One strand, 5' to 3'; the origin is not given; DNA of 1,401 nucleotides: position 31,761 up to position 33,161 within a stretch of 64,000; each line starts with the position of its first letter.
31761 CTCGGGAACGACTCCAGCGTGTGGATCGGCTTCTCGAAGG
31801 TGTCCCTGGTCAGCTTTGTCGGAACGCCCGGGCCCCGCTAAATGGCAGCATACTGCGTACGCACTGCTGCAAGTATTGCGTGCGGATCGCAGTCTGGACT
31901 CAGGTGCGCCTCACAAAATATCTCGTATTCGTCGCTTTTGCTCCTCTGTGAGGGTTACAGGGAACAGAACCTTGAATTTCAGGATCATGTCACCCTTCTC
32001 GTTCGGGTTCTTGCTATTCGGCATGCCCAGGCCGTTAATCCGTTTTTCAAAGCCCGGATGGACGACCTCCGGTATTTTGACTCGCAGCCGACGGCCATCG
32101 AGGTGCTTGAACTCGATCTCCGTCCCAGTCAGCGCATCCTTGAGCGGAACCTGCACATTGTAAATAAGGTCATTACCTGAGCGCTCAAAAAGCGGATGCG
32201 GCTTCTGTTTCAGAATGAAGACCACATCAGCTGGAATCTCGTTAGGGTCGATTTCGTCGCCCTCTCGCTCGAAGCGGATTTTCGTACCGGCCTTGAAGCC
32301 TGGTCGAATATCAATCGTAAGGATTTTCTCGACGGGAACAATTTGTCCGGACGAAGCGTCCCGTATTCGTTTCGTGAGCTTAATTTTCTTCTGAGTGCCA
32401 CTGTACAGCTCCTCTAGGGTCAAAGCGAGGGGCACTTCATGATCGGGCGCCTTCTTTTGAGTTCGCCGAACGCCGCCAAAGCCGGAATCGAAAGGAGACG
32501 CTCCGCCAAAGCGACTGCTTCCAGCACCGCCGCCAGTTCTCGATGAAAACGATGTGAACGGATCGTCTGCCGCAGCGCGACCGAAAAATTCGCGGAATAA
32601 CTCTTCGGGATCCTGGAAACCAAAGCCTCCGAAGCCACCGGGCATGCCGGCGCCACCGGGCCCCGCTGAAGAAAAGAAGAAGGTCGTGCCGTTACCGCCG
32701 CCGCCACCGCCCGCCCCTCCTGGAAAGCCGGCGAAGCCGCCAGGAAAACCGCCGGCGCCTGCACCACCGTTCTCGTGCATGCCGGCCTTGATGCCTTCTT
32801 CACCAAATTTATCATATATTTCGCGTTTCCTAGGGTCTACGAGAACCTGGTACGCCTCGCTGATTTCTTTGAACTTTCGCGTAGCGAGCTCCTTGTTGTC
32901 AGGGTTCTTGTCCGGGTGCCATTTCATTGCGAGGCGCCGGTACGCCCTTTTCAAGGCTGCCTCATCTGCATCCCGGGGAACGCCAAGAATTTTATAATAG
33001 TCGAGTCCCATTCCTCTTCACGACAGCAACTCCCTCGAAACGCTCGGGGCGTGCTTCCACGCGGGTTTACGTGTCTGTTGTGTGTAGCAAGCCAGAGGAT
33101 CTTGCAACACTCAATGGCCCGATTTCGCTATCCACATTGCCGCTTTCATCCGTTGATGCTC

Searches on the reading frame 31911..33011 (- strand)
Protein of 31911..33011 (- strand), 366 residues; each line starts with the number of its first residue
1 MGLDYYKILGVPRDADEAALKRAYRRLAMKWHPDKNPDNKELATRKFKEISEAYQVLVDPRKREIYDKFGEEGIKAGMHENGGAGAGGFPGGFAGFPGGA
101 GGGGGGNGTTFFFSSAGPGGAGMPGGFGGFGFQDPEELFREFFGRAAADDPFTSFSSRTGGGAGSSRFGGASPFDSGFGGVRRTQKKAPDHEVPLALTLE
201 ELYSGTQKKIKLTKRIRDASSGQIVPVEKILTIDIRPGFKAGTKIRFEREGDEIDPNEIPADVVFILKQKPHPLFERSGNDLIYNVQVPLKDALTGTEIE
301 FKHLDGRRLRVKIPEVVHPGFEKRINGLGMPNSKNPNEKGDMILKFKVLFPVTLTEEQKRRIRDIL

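Call 11: list_cluster_members(proteins=[window:31911-33011:-, window:40511-42655:-, window:1609-3747:-, window:9482-12235:-, window:35470-37722:-, window:23473-25719:+])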
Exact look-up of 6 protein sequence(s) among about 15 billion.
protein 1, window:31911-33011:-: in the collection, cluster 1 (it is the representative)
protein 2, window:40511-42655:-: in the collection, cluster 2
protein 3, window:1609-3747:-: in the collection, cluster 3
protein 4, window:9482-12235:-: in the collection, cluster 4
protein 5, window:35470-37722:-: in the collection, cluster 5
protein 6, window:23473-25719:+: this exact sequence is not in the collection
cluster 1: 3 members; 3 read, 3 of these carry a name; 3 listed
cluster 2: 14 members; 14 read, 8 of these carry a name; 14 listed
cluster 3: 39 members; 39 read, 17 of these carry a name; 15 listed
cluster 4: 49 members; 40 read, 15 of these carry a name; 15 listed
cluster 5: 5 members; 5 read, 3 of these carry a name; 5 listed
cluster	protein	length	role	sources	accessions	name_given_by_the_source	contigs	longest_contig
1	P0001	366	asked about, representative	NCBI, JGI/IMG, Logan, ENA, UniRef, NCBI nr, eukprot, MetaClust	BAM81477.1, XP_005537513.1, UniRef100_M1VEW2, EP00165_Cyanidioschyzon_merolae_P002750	DnaJ homolog, subfamily B [Cyanidioschyzon merolae strain 10D] | DnaJ family protein B protein 4 | DnaJ homolog, subfamily B n=1 Tax=Cyanidioschyzon merolae (strain NIES-3377 / 10D) ...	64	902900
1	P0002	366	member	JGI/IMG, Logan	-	DnaJ family protein B protein 4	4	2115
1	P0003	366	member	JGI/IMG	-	DnaJ family protein B protein 4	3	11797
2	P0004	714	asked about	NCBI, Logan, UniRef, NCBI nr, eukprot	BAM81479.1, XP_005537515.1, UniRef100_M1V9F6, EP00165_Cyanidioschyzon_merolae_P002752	flavin-containing amine oxidase [Cyanidioschyzon merolae strain 10D] | Amine oxidase n=1 Tax=Cyanidioschyzon merolae (strain NIES-3377 / 10D) TaxID=280699 ... | XP_005537515.1 flavin-containing amine oxidase [Cyanidioschyzon merolae strain 10D]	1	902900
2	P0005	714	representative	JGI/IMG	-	-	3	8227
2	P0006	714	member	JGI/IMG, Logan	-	monoamine oxidase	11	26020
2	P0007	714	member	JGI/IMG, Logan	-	monoamine oxidase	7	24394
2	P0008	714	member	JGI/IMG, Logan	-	monoamine oxidase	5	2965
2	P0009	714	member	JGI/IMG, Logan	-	monoamine oxidase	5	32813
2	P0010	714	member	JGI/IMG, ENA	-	monoamine oxidase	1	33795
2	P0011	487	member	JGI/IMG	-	monoamine oxidase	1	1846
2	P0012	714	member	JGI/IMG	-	monoamine oxidase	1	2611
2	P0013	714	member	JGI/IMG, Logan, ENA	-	-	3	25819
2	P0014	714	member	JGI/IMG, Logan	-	-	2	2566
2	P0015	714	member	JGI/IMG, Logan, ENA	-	-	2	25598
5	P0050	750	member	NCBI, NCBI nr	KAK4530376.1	hypothetical protein CCYA_CCYA04G1233 [Cyanidiococcus yangmingshanensis]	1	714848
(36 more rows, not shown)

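Call 18: find_encoding_contigs(protein=P0004, flank=10000, max_places=4)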
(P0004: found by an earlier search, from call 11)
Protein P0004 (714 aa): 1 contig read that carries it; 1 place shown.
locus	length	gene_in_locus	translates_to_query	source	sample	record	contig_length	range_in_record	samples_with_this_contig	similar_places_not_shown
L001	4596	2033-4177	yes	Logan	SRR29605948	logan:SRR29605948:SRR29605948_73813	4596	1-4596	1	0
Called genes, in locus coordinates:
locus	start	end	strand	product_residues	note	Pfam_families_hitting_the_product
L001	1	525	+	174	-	?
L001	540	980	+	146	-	-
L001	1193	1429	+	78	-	-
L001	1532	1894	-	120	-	-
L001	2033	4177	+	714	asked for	PF01388:ARID, PF04433:SWIRM, PF01266:DAO (weak), PF01593:Amino_oxidase, PF07992:Pyr_redox_2 (faint), PF13450:NAD_binding_8, PF13454:NAD_binding_9 (faint)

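Call 19: find_encoding_contigs(protein=P0010, flank=10000, max_places=4)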
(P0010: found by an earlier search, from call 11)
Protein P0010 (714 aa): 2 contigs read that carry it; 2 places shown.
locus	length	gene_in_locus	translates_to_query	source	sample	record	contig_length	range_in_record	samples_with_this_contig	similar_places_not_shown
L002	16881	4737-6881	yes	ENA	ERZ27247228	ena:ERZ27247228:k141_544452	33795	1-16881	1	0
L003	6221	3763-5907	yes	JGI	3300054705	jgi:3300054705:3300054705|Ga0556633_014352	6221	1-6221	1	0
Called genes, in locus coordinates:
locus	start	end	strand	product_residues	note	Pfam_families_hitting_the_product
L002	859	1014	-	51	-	-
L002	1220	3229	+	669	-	PF00664:ABC_membrane, PF00005:ABC_tran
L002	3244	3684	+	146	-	-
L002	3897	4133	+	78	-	-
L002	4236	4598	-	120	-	-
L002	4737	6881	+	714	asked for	PF01388:ARID, PF04433:SWIRM, PF01266:DAO (weak), PF01593:Amino_oxidase, PF07992:Pyr_redox_2 (faint), PF13450:NAD_binding_8, PF13454:NAD_binding_9 (faint)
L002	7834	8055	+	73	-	-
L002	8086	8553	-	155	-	-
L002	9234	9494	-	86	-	-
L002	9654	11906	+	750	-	PF03030:H_PPase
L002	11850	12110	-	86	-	-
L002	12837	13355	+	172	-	-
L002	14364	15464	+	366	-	PF00226:DnaJ, PF01556:DnaJ_C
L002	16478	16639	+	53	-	-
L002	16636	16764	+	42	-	-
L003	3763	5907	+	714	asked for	PF01388:ARID, PF04433:SWIRM, PF01266:DAO (weak), PF01593:Amino_oxidase, PF07992:Pyr_redox_2 (faint), PF13450:NAD_binding_8, PF13454:NAD_binding_9 (faint)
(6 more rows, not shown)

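Call 20: find_encoding_contigs(protein=P0009, flank=10000, max_places=6)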
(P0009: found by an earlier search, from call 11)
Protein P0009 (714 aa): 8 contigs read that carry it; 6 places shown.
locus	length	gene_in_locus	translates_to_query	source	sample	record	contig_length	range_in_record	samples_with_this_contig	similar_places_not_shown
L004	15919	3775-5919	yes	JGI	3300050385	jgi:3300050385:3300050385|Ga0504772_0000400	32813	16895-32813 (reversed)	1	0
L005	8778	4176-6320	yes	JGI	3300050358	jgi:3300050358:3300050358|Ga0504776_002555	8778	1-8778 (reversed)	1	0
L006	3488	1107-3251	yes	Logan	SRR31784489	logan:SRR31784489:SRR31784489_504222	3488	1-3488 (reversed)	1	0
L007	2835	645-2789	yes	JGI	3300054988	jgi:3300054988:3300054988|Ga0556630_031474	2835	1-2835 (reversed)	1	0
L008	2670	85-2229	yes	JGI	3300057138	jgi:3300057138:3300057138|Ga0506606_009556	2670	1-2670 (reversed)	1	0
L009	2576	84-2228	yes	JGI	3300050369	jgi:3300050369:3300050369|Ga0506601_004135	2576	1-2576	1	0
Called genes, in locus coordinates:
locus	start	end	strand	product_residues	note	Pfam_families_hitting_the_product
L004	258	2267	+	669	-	PF00664:ABC_membrane, PF00005:ABC_tran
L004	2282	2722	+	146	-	-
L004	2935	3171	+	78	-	-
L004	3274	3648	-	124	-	-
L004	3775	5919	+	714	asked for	PF01388:ARID, PF04433:SWIRM, PF01266:DAO (weak), PF01593:Amino_oxidase, PF07992:Pyr_redox_2 (faint), PF13450:NAD_binding_8, PF13454:NAD_binding_9 (faint)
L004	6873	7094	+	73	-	-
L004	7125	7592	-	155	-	-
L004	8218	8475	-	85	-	-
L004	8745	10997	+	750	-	PF03030:H_PPase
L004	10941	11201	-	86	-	-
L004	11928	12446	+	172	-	-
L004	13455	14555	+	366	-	PF00226:DnaJ, PF01556:DnaJ_C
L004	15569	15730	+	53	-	-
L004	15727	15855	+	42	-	-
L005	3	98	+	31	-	?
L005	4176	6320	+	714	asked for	PF01388:ARID, PF04433:SWIRM, PF01266:DAO (weak), PF01593:Amino_oxidase, PF07992:Pyr_redox_2 (faint), PF13450:NAD_binding_8, PF13454:NAD_binding_9 (faint)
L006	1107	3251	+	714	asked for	PF01388:ARID, PF04433:SWIRM, PF01266:DAO (weak), PF01593:Amino_oxidase, PF07992:Pyr_redox_2 (faint), PF13450:NAD_binding_8, PF13454:NAD_binding_9 (faint)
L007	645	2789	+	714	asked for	PF01388:ARID, PF04433:SWIRM, PF01266:DAO (weak), PF01593:Amino_oxidase, PF07992:Pyr_redox_2 (faint), PF13450:NAD_binding_8, PF13454:NAD_binding_9 (faint)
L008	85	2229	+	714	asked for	PF01388:ARID, PF04433:SWIRM, PF01266:DAO (weak), PF01593:Amino_oxidase, PF07992:Pyr_redox_2 (faint), PF13450:NAD_binding_8, PF13454:NAD_binding_9 (faint)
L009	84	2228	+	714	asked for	PF01388:ARID, PF04433:SWIRM, PF01266:DAO (weak), PF01593:Amino_oxidase, PF07992:Pyr_redox_2 (faint), PF13450:NAD_binding_8, PF13454:NAD_binding_9 (faint)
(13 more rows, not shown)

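Call 43: find_encoding_contigs(protein=P0050, flank=10000, max_places=3)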
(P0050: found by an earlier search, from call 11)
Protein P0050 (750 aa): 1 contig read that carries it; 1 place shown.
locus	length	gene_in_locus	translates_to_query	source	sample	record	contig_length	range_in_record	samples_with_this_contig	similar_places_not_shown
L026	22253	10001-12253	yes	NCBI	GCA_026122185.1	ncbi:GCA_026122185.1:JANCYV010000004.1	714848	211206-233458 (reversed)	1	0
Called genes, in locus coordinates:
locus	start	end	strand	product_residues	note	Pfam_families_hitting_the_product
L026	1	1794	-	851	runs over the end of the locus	PF00270:DEAD, PF04851:ResIII (faint), PF00271:Helicase_C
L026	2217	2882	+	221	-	-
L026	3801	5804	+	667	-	PF00664:ABC_membrane, PF00005:ABC_tran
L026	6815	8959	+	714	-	PF01388:ARID, PF04433:SWIRM, PF01266:DAO (weak), PF01593:Amino_oxidase, PF13450:NAD_binding_8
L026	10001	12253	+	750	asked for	PF03030:H_PPase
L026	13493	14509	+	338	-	PF04757:Pex2_Pex12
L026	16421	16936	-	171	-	PF04573:SPC22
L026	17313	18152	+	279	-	PF06041:DUF924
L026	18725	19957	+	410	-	PF00091:Tubulin, PF12327:FtsZ_C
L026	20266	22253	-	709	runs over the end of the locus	PF00069:Pkinase, PF07714:PK_Tyr_Ser-Thr, PF04784:DUF547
